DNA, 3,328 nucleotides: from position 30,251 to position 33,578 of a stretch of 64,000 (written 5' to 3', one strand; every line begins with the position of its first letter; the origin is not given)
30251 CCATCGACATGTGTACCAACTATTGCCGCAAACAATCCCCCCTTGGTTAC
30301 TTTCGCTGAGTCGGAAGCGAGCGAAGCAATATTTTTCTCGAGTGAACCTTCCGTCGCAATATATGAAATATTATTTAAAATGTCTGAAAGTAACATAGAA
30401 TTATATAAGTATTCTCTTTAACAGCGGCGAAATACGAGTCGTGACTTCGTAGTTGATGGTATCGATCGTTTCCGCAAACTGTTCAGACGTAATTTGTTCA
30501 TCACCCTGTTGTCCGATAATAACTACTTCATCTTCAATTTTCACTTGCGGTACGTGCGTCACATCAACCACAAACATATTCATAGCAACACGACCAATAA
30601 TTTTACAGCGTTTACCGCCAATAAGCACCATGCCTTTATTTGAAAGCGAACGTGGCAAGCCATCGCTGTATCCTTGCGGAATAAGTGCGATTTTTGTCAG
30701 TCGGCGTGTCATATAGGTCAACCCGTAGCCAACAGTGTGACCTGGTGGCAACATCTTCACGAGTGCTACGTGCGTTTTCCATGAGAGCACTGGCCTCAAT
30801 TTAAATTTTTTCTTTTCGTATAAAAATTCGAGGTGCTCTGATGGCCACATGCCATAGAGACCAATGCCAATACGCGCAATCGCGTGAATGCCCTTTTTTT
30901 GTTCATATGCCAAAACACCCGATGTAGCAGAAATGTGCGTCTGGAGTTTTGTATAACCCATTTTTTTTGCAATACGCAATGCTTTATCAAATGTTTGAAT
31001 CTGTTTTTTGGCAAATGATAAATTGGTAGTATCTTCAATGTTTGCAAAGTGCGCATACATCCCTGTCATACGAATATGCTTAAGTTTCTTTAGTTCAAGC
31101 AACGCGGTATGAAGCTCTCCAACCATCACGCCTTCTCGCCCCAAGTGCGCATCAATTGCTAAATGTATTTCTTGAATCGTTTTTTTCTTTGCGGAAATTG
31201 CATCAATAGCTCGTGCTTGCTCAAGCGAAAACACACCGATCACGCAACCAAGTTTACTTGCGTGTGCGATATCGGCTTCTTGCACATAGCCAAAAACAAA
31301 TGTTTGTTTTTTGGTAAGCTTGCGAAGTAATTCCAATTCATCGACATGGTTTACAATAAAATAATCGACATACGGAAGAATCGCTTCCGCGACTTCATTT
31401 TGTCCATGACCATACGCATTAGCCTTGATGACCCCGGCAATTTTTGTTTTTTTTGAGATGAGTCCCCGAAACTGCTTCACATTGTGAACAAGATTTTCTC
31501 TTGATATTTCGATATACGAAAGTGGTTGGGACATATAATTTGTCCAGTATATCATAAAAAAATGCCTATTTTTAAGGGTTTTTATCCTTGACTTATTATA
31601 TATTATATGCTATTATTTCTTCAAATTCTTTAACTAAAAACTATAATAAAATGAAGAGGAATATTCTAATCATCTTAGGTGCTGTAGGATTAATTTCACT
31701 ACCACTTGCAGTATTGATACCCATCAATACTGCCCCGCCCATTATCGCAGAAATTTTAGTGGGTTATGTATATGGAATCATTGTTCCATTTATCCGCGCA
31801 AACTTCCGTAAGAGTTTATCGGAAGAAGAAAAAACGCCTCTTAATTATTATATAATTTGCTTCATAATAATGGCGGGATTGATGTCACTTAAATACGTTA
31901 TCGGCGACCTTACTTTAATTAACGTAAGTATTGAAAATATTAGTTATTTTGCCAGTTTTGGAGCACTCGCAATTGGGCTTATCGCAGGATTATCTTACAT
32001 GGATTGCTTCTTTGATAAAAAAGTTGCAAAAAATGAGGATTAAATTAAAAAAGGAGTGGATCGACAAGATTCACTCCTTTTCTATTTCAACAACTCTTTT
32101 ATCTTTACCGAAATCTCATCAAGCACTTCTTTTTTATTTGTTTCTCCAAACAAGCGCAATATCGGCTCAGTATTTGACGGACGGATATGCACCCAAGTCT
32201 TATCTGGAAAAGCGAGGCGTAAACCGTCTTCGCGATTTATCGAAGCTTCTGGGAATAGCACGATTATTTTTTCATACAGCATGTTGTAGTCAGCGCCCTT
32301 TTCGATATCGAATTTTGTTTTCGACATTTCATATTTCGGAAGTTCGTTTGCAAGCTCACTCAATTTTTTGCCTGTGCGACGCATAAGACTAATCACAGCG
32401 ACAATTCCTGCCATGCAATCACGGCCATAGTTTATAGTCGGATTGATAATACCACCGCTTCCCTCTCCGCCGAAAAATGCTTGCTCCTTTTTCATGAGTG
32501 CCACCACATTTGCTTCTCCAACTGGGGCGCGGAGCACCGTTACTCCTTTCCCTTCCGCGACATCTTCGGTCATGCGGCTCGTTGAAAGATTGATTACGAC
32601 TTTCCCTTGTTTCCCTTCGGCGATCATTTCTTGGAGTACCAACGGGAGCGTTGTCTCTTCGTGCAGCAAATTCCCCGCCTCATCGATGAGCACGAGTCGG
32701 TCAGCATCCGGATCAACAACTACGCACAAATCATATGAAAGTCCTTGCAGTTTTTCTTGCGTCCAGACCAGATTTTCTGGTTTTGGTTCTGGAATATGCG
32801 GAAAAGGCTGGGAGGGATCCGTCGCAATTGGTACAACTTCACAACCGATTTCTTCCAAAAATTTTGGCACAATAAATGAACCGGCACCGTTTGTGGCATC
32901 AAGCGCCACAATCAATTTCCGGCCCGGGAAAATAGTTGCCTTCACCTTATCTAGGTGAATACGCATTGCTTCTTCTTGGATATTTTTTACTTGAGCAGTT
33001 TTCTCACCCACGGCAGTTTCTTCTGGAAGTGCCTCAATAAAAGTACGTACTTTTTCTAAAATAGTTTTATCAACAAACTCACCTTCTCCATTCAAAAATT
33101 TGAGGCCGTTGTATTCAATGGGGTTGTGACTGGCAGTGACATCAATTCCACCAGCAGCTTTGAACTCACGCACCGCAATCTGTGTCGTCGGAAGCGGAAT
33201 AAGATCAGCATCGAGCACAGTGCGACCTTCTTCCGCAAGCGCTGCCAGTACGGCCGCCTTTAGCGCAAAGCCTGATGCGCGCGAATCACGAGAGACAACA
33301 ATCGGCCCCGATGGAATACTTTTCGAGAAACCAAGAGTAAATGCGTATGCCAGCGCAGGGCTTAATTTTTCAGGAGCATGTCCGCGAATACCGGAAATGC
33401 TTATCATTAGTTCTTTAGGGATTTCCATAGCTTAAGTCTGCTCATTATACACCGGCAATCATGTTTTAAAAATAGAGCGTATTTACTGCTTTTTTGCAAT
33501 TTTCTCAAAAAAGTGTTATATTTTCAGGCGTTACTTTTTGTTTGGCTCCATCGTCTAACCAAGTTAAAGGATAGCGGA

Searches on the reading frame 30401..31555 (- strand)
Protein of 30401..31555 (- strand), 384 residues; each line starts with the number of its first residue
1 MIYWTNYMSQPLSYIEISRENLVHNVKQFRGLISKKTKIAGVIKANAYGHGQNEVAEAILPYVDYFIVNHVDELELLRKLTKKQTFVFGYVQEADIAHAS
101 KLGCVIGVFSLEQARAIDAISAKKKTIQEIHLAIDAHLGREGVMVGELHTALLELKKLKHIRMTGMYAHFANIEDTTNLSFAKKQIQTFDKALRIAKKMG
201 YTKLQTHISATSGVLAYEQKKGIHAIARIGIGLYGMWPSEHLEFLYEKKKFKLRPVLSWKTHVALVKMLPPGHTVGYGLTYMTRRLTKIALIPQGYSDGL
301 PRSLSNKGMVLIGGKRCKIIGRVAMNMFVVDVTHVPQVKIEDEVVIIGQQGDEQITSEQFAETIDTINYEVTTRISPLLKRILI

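Call 83: search_protein_families(library=ncbifam, proteins=[window:30401-31555:-], max_evalue=1e-10)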
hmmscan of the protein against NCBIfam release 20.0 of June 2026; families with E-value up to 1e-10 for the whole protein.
window:30401-31555:- (384 aa): 9 families
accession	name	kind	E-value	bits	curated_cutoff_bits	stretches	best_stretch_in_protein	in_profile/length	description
TIGR00492.1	alr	equivalog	1.2e-86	290.9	168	1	13-384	3-368/369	alanine racemase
NF033131.1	vanT-G-Cterm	exception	7.8e-84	281.6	460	1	13-382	3-367/368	serine racemase VanT catalytic subunit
NF008897.0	PRK11930.1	equivalog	2e-68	231.2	804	1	15-383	462-819/822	bifunctional UDP-N-acetylmuramoyl-tripeptide:D-alanyl-D-alanine ligase/alanine racemase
NF033132.1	vanT-CELN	equivalog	3.6e-55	187.7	900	1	16-377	343-691/697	membrane-bound serine racemase VanT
NF009879.0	PRK13340.1-4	subfamily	3.1e-46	158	434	1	9-371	38-392/406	alanine racemase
NF002970.2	PRK03646.1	exception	6.6e-44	150.4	600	1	8-377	1-349/356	catabolic alanine racemase DadX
NF000791.0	PRK00053.2-2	equivalog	1e-43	149.9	218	1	13-384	2-340/340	alanine racemase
NF000792.0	PRK00053.2-3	equivalog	2e-32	112.8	384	1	16-383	7-358/360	alanine racemase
NF033133.1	vanT-L-cat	exception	9.5e-31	107.3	750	1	13-347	8-336/366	serine racemase VanT-L catalytic subunit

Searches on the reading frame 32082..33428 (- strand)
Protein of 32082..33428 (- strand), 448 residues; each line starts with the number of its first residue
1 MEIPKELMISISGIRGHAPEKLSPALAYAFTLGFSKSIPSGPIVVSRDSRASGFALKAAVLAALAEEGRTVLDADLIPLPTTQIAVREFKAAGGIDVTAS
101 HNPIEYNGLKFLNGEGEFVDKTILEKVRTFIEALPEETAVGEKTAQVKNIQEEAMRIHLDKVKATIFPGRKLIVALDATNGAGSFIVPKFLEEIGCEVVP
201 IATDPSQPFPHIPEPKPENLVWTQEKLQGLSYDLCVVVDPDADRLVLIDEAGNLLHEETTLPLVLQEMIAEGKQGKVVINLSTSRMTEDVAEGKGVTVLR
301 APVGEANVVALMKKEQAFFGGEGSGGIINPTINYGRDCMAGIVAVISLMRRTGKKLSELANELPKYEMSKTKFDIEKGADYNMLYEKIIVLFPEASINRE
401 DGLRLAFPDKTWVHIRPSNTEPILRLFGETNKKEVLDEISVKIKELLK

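Call 83: search_protein_families(library=ncbifam, proteins=[window:32082-33428:-], max_evalue=1e-10)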
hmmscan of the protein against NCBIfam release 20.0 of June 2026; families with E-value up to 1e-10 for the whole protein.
window:32082-33428:- (448 aa): 5 families
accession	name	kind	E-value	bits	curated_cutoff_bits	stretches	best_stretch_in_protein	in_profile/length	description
TIGR03990.1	Arch_GlmM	equivalog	4.3e-126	421.4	439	1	7-445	2-442/444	phosphoglucosamine mutase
TIGR01455.1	glmM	equivalog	2.9e-53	181.1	447.55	1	13-445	5-438/442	phosphoglucosamine mutase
NF007088.0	PRK09542.1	equivalog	5.3e-53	180.6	618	1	12-446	15-452/456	phosphomannomutase/phosphoglucomutase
NF046027.1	PhglucPhmanMutPgmG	equivalog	2.8e-42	144.9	600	1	14-447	15-450/460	phosphoglucomutase/phosphomannomutase PgmG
NF011943.0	PRK15414.1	subfamily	1e-29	103.9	801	1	13-437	11-443/456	phosphomannomutase CpsG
